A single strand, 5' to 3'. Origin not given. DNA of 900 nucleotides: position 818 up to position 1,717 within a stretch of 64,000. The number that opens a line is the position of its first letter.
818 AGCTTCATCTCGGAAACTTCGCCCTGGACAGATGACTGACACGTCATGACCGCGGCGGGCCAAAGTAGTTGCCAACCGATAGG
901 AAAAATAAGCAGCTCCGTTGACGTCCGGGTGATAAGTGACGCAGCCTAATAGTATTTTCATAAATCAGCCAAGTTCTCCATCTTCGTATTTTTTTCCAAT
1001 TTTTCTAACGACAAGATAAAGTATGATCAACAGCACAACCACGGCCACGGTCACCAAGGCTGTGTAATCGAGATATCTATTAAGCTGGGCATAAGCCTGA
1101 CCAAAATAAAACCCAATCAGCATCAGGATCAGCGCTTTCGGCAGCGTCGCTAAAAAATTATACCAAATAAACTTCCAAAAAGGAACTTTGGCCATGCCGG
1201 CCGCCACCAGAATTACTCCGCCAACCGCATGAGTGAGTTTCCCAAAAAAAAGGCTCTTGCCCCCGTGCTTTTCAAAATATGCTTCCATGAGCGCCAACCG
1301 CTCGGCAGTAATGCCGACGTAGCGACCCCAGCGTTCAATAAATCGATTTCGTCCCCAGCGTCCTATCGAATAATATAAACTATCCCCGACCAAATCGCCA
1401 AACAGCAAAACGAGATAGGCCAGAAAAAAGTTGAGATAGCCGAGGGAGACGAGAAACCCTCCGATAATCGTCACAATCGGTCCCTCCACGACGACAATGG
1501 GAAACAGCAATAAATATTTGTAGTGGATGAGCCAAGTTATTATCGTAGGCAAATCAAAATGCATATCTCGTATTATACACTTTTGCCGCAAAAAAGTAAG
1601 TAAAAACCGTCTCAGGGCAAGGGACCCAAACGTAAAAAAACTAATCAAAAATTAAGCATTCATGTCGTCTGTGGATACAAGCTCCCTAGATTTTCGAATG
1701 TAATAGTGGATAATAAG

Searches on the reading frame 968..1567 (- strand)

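Call 84: search_protein_families(library=pfam, proteins=[window:968-1567:-], max_evalue=0.001)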
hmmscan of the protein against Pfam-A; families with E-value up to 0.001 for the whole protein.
window:968-1567:- (200 aa): 1 family
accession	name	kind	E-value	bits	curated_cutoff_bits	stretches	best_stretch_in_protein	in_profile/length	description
PF09335.16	VTT_dom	-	3e-17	63.7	33.9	1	31-152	5-121/123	VTT domain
